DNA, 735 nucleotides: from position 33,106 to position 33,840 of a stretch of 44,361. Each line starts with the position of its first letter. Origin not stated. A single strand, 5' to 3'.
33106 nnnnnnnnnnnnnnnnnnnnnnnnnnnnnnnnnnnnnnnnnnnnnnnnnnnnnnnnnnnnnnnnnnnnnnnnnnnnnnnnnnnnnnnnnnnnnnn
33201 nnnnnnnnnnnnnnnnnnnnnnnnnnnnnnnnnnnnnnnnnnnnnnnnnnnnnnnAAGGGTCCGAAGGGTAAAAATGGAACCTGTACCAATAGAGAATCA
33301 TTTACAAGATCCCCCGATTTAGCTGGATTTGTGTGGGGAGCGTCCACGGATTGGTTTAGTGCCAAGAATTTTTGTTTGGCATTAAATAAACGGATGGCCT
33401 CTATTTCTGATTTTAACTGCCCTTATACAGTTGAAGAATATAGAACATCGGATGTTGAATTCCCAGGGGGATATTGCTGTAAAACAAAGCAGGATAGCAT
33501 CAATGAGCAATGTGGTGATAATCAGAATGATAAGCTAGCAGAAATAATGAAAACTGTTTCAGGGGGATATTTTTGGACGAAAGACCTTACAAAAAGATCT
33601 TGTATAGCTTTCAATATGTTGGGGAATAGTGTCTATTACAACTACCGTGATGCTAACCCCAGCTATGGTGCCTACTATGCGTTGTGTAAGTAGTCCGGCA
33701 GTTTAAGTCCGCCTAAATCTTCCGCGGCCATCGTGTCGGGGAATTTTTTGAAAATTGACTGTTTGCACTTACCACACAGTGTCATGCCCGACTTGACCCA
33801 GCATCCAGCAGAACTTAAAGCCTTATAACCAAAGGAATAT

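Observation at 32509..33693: Pilin N-terminus fused to a eukaryote-like Cys-rich linker and a lectin-fold C-terminal domain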

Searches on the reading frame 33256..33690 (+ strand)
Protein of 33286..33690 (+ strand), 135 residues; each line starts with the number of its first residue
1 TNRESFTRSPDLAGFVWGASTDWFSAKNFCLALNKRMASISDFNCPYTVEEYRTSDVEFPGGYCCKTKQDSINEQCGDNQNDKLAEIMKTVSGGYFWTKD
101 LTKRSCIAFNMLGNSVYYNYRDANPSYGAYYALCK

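Call 34: predict_structure(alignment_id=A2)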
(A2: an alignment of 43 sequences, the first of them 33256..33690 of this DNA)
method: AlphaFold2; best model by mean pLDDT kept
length: 145 residues; sequences in the alignment: 43
mean_pLDDT: 84.1   pTM: 0.81
mean pLDDT of the five models: 84.1, 83.4, 81.7, 81.1, 79.3
residues with pLDDT >= 90: 56; 70-90: 74; 50-70: 15; < 50: 0
segments of 3 or more residues with pLDDT < 50: none
pLDDT, mean of each block of 10 residues (from residue 1): 66 78 82 91 93 92 76 84 78 81 88 92 90 80 93
secondary structure, 60 per line:
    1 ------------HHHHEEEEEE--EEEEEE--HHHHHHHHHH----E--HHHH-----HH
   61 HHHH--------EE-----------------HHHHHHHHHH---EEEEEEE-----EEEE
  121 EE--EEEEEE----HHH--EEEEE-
elements in order: H13-16 E17-22 E25-30 H33-42 H50-53 H59-64 H92-101 E105-111 E117-122 E125-130 E140-144
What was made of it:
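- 33295..33690 (+): C-terminal C-type-lectin-like (CTLD-like) head, residues 263-394, with 7 Cys. Domain model pLDDT 84.1, pTM 0.81 (call 34).
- Head-only model: pLDDT 84.1, pTM 0.81 (call 34).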

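Call 38: fold_search(model_id=the predicted structure, library=pdb)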
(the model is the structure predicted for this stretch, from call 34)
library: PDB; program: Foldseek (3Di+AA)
matches with E <= 10: 436; with E <= 0.001: 0
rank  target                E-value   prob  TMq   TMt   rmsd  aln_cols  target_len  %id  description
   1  3vpp_A                1.1e-02  0.97  0.42  0.49   5.6       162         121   10  Crystal Structure of the Human CLEC9A C-type Lectin-Like Domain (released 2012-04-25)
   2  6tla_A                1.2e-02  0.85  0.38  0.41   9.2       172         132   10  CRYSTAL STRUCTURE OF LECTIN-LIKE OX-LDL RECEPTOR 1 (C 1 2 1) (released 2020-07-22)
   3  6tl7_A                1.6e-02  0.90  0.40  0.43   6.2       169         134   11  CRYSTAL STRUCTURE OF LECTIN-LIKE OX-LDL RECEPTOR 1 (P212121) (released 2020-07-22)
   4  1ypo_B                1.7e-02  0.89  0.39  0.42   6.7       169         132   10  Human Oxidized Low Density Lipoprotein Receptor LOX-1 P3 1 21 Space Group (released 2005-02-08)
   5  1ypq_B                1.9e-02  0.82  0.39  0.41   9.3       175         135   10  Human Oxidized Low Density Lipoprotein Receptor LOX-1 Dioxane Complex (released 2005-02-08)
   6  1yxj_A                2.5e-02  0.82  0.38  0.42   6.8       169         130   11  Crystal structure of human lectin-like oxidized low-density lipoprotein receptor 1 (LOX-1) at low pH (released 2005-06-14)
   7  1yxj_B                2.8e-02  0.82  0.39  0.43   6.8       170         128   10  Crystal structure of human lectin-like oxidized low-density lipoprotein receptor 1 (LOX-1) at low pH (released 2005-06-14)
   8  1ypo_D                3.2e-02  0.87  0.40  0.44   5.3       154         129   10  Human Oxidized Low Density Lipoprotein Receptor LOX-1 P3 1 21 Space Group (released 2005-02-08)
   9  1k9j_B                3.2e-02  0.82  0.41  0.46   6.9       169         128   11  Complex of DC-SIGNR and GlcNAc2Man3 (released 2001-12-21)
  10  1egi_A                3.7e-02  0.75  0.38  0.42   8.4       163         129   10  STRUCTURE OF A C-TYPE CARBOHYDRATE-RECOGNITION DOMAIN (CRD-4) FROM THE MACROPHAGE MANNOSE RECEPTOR (released 2000-08-30)
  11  5mgs_C                3.7e-02  0.44  0.31  0.35  12.6       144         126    8  Human receptor NKR-P1 in deglycosylated form, extracellular domain (released 2018-05-23)
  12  1ypo_F                3.9e-02  0.85  0.39  0.43   5.4       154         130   10  Human Oxidized Low Density Lipoprotein Receptor LOX-1 P3 1 21 Space Group (released 2005-02-08)
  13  3vlg                  3.9e-02  0.80  0.40  0.45   6.7       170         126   10  Crystal structure of the W150A mutant LOX-1 CTLD showing impaired OxLDL binding (released 2012-04-18)
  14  9hye_A                3.9e-02  0.35  0.31  0.33  12.8       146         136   14  Structure of the Mus musclus Langerin carbohydrate recognition domain with depleted Calcium (released 2025-11-19)
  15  5ao6_A                3.9e-02  0.33  0.31  0.12  14.4       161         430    9  Endo180 D1-4, trigonal form (released 2015-10-28)
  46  1f00                  1.0e-01  0.85  0.41  0.23   8.6       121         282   11  CRYSTAL STRUCTURE OF C-TERMINAL 282-RESIDUE FRAGMENT OF ENTEROPATHOGENIC E. COLI INTIMIN (released 2000-07-12)
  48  8oks_B                1.0e-01  0.72  0.39  0.50  10.4       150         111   10  Crystal structure of Bdellovibrio bacteriovorus Bd2740 C-terminal domain (released 2023-10-25)
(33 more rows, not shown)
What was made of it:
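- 33295..33690 (+): Foldseek PDB top 50 are essentially all CTLD-type domains, best CLEC9A at E 0.011, probability 0.97 (call 38).
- Its Foldseek hits are essentially all CTLDs in PDB (CLEC9A, LOX-1, DC-SIGNR, mannose receptor, intimin, Bd2740; call 38).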

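Call 60: search_protein_representatives(protein=window:33286-33690:+)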
Query: 135 residues. Proteins with E-value up to 0.001 (for the whole library): 19; up to 1e-10: 7; up to 1e-30: 0. The best 19 are listed.
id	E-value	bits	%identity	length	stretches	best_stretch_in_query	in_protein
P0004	1.8e-29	119.1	58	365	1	2-135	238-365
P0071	1.0e-18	84.2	45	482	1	9-134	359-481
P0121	2.2e-15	73.4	33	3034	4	21-126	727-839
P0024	1.1e-14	71.2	44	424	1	7-135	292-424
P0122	5.3e-14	68.9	42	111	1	22-135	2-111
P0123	1.6e-11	60.9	41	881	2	12-86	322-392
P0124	6.6e-11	58.9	30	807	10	16-42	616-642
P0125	1.2e-10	58.1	29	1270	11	16-46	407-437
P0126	1.3e-10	58.0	44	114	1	22-134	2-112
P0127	8.3e-10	55.3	37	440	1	13-135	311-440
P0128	1.3e-09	54.7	37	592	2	19-94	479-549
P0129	5.3e-09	52.7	35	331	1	11-135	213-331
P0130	5.6e-08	49.4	31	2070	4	21-134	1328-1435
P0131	1.3e-07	48.3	37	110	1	22-112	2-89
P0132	3.4e-07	46.9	39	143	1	13-119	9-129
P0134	9.6e-05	38.9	30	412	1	12-123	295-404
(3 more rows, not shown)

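Call 61: search_protein_families(library=pfam, proteins=[P0121, P0123, P0124, P0125, P0128, P0130, P0127, P0134], max_evalue=0.001)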
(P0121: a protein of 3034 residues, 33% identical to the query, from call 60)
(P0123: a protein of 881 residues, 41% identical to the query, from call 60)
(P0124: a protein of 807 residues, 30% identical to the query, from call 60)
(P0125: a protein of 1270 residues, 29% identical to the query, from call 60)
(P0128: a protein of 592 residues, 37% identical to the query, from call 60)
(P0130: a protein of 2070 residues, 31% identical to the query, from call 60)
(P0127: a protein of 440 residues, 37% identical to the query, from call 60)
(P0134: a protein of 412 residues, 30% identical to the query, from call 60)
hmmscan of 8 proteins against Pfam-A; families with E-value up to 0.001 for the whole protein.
P0121 (3034 aa): 0 families

P0123 (881 aa): 0 families

P0124 (807 aa): 2 families
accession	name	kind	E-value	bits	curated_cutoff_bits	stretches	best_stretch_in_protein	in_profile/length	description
PF22275.1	DUF6957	-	4.5e-16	58.9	27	0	108-147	46-85/112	Domain of unknown function (DUF6957)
PF25179.1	LMF1_C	-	3.8e-11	43.6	34.2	0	82-129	43-90/139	Lipase maturation factor C-terminal domain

P0125 (1270 aa): 3 families
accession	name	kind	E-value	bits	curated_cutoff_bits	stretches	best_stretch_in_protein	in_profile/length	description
PF22275.1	DUF6957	-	1e-15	57.8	27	0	211-258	38-85/112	Domain of unknown function (DUF6957)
PF02731.20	SKIP_SNW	-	1.5e-08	34.9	25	0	1072-1129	75-132/158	SKIP/SNW domain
PF25179.1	LMF1_C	-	2.7e-06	27.9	34.2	0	67-118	39-90/139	Lipase maturation factor C-terminal domain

P0128 (592 aa): 0 families

P0130 (2070 aa): 0 families

P0127 (440 aa): 0 families

P0134 (412 aa): 0 families

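Call 75: fold_search(model_id=the predicted structure, library=viral)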
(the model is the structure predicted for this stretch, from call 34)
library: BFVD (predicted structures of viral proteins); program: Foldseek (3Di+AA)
matches with E <= 10: 153; with E <= 0.001: 0
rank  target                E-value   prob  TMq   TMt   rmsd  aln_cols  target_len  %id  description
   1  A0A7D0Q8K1            3.8e-03  0.84  0.31  0.28  14.0       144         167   12  (no name in the UniProt tables at hand)
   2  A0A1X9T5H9            7.2e-03  0.84  0.32  0.29  12.2       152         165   10  C-type lectin protein [Ranid herpesvirus 3]
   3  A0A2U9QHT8            1.2e-02  0.72  0.32  0.29  13.3       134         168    9  C-type lectin-like IEV/EEV glycoprotein [Sea otter poxvirus]
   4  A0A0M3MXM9            2.6e-02  0.95  0.42  0.42   5.6       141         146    7  Membrane protein UL45 [Testudinid alphaherpesvirus 3]
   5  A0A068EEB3            2.6e-02  0.57  0.35  0.26  16.5       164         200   12  C-type lectin family protein [Pigeonpox virus]
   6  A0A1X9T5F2            3.2e-02  0.12  0.21  0.05  22.7       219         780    7  C-type lectin protein [Ranid herpesvirus 3]
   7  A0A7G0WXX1            4.2e-02  0.91  0.42  0.37   6.0       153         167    8  C-type lectin family protein [Fowlpox virus]
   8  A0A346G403            4.2e-02  0.30  0.33  0.17  14.8       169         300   13  (no name in the UniProt tables at hand)
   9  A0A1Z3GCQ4            5.1e-02  0.80  0.39  0.35   5.9       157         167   12  EEV glycoprotein-like protein [Seal parapoxvirus]
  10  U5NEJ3                5.1e-02  0.75  0.40  0.32  10.4       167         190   11  ORF26 [turkey adenovirus 5]
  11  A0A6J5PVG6            5.8e-02  0.91  0.41  0.51   9.4       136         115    7  DUF1566 domain-containing protein [uncultured Caudovirales phage]
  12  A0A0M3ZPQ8            5.8e-02  0.54  0.36  0.34  11.0       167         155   11  C-type lectin family protein [Turkeypox virus]
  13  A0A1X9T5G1            6.1e-02  0.82  0.40  0.29  11.9       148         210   12  C-type lectin protein [Ranid herpesvirus 3]
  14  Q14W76                6.1e-02  0.38  0.27  0.25  11.3       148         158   14  ORF30 [Ranid herpesvirus 2]
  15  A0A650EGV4            7.0e-02  0.72  0.41  0.38   6.6       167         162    8  (no name in the UniProt tables at hand)
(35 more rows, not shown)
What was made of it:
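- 33295..33690 (+): BFVD top hits are C-type lectins, with a DUF1566 protein at rank 11 (call 75).
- In BFVD they are mostly pox/herpesvirus C-type lectins, with a DUF1566 phage protein also present (call 75).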
